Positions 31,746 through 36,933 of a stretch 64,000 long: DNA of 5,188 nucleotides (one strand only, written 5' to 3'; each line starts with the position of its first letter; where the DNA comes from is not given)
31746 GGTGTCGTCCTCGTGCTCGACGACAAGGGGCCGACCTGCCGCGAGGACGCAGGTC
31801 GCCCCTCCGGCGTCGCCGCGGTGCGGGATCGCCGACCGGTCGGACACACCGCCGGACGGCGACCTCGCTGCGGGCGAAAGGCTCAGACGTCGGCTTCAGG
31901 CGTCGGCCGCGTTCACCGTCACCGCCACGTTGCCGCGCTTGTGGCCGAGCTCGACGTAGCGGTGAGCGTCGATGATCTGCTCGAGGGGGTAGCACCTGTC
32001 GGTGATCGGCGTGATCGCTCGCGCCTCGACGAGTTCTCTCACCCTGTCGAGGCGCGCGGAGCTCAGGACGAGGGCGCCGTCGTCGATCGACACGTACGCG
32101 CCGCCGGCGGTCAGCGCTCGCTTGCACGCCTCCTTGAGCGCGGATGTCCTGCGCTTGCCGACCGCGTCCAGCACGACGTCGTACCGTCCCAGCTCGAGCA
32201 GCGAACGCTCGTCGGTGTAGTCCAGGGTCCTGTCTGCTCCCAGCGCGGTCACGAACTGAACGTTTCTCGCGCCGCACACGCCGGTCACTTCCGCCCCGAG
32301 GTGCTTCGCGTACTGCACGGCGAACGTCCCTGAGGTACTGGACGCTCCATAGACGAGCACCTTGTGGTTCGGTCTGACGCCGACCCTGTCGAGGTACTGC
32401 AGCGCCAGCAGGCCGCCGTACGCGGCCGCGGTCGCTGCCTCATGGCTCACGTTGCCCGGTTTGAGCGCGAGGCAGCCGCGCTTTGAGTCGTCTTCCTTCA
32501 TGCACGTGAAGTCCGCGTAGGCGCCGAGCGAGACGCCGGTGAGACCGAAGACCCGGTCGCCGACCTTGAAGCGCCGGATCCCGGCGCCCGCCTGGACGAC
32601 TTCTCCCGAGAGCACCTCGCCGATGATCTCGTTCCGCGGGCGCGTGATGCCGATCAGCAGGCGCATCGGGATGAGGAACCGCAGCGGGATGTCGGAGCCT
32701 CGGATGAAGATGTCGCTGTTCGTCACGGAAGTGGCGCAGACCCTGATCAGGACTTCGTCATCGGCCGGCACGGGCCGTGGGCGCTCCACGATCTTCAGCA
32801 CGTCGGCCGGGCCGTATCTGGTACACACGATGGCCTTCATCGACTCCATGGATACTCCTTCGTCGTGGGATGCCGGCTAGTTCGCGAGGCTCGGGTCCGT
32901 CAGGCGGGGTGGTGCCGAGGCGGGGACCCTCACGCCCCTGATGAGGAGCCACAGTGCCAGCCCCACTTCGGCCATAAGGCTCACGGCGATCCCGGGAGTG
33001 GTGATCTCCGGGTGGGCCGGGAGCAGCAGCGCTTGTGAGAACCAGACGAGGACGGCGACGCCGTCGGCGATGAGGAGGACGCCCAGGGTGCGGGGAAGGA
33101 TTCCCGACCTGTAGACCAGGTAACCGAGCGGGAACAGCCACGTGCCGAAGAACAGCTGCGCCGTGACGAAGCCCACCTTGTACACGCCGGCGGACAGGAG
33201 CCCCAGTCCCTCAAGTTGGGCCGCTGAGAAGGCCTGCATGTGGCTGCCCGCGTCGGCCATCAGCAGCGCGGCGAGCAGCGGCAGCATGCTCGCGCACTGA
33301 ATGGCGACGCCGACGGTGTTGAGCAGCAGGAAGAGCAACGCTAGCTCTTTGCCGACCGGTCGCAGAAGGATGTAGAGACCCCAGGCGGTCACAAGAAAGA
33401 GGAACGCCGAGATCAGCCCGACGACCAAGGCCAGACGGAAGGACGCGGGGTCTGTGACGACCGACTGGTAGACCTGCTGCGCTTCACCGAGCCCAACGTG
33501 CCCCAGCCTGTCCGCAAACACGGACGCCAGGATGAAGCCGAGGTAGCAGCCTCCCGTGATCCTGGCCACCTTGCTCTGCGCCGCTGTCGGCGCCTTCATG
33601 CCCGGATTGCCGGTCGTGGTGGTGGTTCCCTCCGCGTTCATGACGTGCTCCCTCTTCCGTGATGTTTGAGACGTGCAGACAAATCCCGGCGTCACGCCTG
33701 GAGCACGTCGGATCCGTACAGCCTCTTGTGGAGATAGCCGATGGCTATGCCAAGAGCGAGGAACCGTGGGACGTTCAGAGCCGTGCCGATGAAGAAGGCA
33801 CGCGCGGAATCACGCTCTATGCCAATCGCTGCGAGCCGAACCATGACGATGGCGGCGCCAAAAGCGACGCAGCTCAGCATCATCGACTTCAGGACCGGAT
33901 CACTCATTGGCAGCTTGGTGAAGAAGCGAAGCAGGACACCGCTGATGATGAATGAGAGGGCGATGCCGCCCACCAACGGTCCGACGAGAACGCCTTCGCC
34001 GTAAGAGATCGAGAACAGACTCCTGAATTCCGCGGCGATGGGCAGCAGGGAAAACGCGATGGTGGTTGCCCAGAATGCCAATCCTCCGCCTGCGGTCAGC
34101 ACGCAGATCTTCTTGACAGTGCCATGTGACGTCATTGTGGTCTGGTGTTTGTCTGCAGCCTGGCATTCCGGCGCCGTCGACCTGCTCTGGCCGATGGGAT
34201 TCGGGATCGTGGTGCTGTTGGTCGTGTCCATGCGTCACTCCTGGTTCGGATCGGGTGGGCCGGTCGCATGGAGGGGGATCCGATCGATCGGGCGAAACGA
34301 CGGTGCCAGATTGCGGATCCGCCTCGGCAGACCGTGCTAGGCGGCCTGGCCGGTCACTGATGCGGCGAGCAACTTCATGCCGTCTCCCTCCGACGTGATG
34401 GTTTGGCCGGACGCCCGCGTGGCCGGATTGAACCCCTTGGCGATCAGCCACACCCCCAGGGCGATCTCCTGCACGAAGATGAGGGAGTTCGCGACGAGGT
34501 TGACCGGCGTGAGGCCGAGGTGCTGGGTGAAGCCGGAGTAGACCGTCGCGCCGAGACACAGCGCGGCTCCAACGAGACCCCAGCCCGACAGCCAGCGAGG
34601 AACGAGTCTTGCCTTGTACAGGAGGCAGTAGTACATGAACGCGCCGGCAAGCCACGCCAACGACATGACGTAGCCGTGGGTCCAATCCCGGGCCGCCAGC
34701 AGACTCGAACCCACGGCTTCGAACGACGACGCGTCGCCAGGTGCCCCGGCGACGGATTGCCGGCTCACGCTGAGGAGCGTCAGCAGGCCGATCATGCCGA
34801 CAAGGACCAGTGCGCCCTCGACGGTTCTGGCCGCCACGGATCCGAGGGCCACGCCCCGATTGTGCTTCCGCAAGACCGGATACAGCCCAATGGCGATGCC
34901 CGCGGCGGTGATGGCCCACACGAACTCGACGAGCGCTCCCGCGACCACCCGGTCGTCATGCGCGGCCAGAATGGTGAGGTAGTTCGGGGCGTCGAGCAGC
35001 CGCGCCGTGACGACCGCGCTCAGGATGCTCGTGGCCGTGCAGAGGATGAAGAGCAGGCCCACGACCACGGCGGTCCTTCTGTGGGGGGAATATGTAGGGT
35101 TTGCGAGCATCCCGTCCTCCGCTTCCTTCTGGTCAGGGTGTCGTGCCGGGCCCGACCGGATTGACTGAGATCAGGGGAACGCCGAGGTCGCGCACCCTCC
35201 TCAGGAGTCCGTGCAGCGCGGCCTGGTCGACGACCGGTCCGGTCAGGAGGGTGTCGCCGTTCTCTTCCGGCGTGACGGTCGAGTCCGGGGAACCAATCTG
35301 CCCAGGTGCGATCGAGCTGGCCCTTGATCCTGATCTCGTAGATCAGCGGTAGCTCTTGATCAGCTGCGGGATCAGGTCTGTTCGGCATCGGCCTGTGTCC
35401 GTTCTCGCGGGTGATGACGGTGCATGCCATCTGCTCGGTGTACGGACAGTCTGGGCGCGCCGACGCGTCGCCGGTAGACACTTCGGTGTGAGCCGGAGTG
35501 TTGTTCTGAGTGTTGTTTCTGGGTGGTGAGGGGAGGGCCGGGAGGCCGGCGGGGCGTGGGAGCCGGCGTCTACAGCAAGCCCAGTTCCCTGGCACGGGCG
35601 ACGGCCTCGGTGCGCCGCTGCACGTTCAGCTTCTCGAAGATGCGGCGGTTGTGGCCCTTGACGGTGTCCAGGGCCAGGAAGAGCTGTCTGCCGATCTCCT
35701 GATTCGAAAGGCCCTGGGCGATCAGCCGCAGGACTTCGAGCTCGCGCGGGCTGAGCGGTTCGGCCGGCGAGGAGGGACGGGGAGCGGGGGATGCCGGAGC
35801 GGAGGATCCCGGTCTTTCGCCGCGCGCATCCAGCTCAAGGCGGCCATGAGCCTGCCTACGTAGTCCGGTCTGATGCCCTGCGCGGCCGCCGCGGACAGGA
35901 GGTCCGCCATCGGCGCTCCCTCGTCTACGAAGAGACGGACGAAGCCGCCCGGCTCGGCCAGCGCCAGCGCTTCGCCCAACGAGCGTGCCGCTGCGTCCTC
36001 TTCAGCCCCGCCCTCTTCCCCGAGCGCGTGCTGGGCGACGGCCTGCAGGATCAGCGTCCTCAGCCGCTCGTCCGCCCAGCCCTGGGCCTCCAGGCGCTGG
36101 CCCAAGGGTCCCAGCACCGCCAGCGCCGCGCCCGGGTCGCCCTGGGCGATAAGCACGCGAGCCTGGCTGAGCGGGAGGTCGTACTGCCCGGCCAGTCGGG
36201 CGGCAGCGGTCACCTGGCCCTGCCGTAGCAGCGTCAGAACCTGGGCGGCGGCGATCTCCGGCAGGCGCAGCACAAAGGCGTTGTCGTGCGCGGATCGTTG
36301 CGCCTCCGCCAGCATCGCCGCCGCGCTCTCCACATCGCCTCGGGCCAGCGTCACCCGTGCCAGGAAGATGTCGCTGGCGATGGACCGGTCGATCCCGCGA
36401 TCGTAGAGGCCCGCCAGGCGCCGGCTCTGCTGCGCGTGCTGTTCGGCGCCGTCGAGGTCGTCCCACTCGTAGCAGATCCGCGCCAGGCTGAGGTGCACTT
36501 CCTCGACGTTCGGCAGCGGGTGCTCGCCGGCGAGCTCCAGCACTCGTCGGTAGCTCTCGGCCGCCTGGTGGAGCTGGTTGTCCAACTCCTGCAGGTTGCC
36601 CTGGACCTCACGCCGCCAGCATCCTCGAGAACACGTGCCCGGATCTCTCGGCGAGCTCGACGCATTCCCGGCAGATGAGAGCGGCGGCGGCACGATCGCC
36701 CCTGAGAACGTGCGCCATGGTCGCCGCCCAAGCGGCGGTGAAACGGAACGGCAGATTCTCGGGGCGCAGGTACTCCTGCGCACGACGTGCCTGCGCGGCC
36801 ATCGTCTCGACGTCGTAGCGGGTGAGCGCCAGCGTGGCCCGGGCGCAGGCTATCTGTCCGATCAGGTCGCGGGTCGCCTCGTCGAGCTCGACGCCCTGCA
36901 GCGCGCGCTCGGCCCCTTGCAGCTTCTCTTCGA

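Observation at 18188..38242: Duplicated undescribed module: MalT-like STAND regulator, ~75-aa protein, DUF4386 membrane protein(s), oxidoreductase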

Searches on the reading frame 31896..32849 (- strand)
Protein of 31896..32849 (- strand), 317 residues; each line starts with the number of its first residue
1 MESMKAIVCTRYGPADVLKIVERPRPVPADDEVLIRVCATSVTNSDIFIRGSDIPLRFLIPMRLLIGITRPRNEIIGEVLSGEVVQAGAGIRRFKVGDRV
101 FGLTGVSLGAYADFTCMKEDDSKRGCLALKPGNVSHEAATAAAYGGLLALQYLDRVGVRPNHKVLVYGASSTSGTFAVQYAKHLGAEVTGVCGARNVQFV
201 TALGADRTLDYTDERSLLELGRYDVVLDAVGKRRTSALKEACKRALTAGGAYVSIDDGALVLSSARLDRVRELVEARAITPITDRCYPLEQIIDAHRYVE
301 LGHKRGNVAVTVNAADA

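Call 11: search_protein_families(library=pfam, max_evalue=0.01, proteins=[window:31896-32849:-])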
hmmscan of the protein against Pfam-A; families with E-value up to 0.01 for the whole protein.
window:31896-32849:- (317 aa): 3 families
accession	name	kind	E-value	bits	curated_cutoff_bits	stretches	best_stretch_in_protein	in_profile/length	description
PF13602.12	ADH_zinc_N_2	-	6.8e-16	59.8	27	2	265-310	88-134/134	Zinc-binding dehydrogenase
PF00107.32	ADH_zinc_N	-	2.6e-10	40.8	31.8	1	174-254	3-87/129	Zinc-binding dehydrogenase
PF08240.17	ADH_N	-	4.5e-09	36.9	23.5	1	30-120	2-97/104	Alcohol dehydrogenase GroES-like domain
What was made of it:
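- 31896..32849 (-): MDR-superfamily NAD(P)H oxidoreductase, quinone-reductase-like. By eye it lacks the GHE zinc motif. Pfam ADH_N, ADH_zinc_N and ADH_zinc_N_2 (call 11).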

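Call 32: search_protein_families(library=ncbifam, max_evalue=0.1, proteins=[window:31896-32849:-])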
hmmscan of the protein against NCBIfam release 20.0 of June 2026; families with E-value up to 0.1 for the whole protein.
window:31896-32849:- (317 aa): 21 families
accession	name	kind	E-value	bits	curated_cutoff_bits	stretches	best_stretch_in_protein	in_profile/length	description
TIGR02824.1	quinone_pig3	subfamily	1.8e-32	112.6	296.8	2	4-232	1-218/325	putative NAD(P)H quinone oxidoreductase, PIG3 family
TIGR01751.1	crot-CoA-red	equivalog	4.1e-19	68.6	378.55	3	107-216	138-246/398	crotonyl-CoA carboxylase/reductase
NF010344.0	PRK13771.1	subfamily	1.1e-18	67.3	349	2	128-255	130-254/334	putative alcohol dehydrogenase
NF008024.0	PRK10754.1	subfamily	2.7e-18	66.1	348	1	6-243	4-230/327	NADPH:quinone reductase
NF041172.1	AcrlCoa_red_Thmprot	equivalog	7.1e-15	54.8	500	2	131-255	133-255/334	acryloyl-CoA reductase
TIGR02823.1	oxido_YhdH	subfamily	2.6e-12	46.2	297.25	1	69-241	53-231/324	acrylyl-CoA reductase family protein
NF041097.1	keto_inos_dh_IolM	equivalog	7.9e-11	41.2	450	1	17-100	39-117/389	scyllo-inosose 3-dehydrogenase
TIGR02817.1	adh_fam_1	subfamily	6.1e-10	39.1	284.05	1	17-257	16-248/336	zinc-binding alcohol dehydrogenase family protein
NF003808.0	PRK05396.1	equivalog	5.5e-09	35.3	380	1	4-106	1-91/341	L-threonine 3-dehydrogenase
NF051456.1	acrylyl_AcuI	equivalog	1.1e-08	34.2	440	1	80-235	65-225/325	acrylyl-CoA reductase (NADPH)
NF047908.1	AldhRedAhr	equivalog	7.7e-07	28.3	470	1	131-230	137-237/335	NADPH-dependent aldehyde reductase Ahr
TIGR00692.1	tdh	equivalog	1.6e-06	27.4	458.35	1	18-110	11-93/340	L-threonine 3-dehydrogenase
TIGR02822.1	adh_fam_2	subfamily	2.1e-06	27.1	283.5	1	14-102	9-85/329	zinc-binding alcohol dehydrogenase family protein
NF006940.0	PRK09422.1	equivalog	0.00011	21.3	344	1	131-215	132-217/338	alcohol dehydrogenase AdhP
TIGR02825.1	B4_12hDH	equivalog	0.00034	20.1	579.85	1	143-230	128-217/327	leukotriene B4 12-hydroxydehydrogenase/15-oxo-prostaglandin 13-reductase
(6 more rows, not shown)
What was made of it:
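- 31896..32849 (-): The best NCBIfam hit is the PIG3 quinone oxidoreductase subfamily, below cutoff (call 32).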

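Call 54: search_protein_families(library=padloc, max_evalue=0.01, proteins=[window:31896-32849:-])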
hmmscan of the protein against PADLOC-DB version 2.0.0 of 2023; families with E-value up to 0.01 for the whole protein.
window:31896-32849:- (317 aa): 0 families

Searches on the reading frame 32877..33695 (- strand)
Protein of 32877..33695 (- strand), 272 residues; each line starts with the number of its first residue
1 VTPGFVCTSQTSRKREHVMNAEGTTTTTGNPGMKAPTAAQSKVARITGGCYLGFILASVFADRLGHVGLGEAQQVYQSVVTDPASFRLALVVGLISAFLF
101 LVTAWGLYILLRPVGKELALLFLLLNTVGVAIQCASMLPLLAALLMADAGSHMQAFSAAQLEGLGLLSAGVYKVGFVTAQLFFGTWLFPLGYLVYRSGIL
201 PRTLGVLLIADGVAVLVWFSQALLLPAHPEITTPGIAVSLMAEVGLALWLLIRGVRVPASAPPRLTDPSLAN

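Call 11: search_protein_families(library=pfam, max_evalue=0.01, proteins=[window:32877-33695:-])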
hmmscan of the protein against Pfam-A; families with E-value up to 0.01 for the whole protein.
window:32877-33695:- (272 aa): 1 family
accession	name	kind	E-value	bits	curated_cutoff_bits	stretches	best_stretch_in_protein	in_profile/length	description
PF14329.11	DUF4386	-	2.7e-33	116.1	27.6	1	46-254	1-210/210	Domain of unknown function (DUF4386)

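Call 54: search_protein_families(library=padloc, max_evalue=0.01, proteins=[window:32877-33695:-])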
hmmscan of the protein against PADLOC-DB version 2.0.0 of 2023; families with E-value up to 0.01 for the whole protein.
window:32877-33695:- (272 aa): 0 families

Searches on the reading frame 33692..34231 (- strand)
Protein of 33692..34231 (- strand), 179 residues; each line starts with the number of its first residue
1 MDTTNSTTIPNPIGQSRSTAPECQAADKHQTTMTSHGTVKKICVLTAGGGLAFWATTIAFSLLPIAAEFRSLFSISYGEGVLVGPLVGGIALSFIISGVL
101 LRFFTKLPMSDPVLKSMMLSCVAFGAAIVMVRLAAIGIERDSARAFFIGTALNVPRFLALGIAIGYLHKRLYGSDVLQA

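Call 11: search_protein_families(library=pfam, max_evalue=0.01, proteins=[window:33692-34231:-])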
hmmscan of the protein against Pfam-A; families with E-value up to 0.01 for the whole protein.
window:33692-34231:- (179 aa): 0 families

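Call 32: search_protein_families(library=ncbifam, max_evalue=0.1, proteins=[window:33692-34231:-])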
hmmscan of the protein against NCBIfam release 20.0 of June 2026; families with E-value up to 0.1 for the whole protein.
window:33692-34231:- (179 aa): 0 families
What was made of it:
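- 33692..34231 (-): 179-aa polytopic membrane protein ('m179'). No Pfam match, but a recurrent cassette member. No Pfam or NCBIfam hit (calls 11, 32).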

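Call 54: search_protein_families(library=padloc, max_evalue=0.01, proteins=[window:33692-34231:-])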
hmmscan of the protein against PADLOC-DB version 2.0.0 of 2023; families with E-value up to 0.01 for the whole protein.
window:33692-34231:- (179 aa): 0 families

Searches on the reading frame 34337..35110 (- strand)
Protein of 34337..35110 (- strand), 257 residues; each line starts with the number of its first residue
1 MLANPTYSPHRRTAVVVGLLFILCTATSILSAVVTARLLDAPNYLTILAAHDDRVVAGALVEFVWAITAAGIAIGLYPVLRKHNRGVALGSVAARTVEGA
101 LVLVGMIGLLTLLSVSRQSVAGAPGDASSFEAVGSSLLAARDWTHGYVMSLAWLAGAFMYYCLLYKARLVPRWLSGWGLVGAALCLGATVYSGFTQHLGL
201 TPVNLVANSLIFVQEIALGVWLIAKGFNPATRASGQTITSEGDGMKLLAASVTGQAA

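Call 11: search_protein_families(library=pfam, max_evalue=0.01, proteins=[window:34337-35110:-])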
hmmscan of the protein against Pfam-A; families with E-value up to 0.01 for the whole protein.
window:34337-35110:- (257 aa): 1 family
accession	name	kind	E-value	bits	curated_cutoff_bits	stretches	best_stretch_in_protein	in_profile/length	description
PF14329.11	DUF4386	-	2.3e-41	142.5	27.6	1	16-226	1-210/210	Domain of unknown function (DUF4386)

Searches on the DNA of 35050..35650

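Call 46: search_rna_families(source=window, start=35050, end=35650, threshold=evalue, max_evalue=1)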
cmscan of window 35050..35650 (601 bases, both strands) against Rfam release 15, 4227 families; matches with E-value up to 1: 0.
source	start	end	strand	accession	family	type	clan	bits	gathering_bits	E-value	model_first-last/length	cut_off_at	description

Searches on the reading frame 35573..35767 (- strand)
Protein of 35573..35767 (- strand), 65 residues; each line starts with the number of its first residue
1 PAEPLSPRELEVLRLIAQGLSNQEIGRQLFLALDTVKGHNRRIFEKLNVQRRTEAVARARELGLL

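Call 11: search_protein_families(library=pfam, max_evalue=0.01, proteins=[window:35573-35767:-])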
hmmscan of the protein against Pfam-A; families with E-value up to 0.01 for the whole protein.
seq(65 aa): 4 families
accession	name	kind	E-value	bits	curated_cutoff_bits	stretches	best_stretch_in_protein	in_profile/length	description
PF00196.25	GerE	-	1e-20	73.6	23.5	1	4-58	2-56/57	Bacterial regulatory proteins, luxR family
PF04545.22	Sigma70_r4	-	0.00046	20.1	24.1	1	5-47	5-48/50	Sigma-70, region 4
PF13384.12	HTH_23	-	0.0011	19.2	24.6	1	9-37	7-35/50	Homeodomain-like domain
PF08281.18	Sigma70_r4_2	-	0.0044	17.1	25.7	1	5-47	11-54/54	Sigma-70, region 4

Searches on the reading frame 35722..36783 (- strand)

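Call 11: search_protein_families(library=pfam, max_evalue=0.01, proteins=[window:35722-36783:-])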
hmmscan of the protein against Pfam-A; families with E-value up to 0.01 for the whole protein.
window:35722-36783:- (353 aa): 4 families
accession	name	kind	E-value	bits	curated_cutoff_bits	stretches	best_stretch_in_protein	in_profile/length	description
PF17874.7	TPR_MalT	-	6.6e-55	187.2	45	1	56-301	81-335/336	MalT-like TPR region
PF07721.20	TPR_4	-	9.3e-05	23.1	27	0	207-224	7-24/26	Tetratricopeptide repeat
PF13424.12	TPR_12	-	0.0044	17.6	30.1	1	69-124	17-75/77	Tetratricopeptide repeat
PF14559.12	TPR_19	-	0.0057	17.4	25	0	139-169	29-59/68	Tetratricopeptide repeat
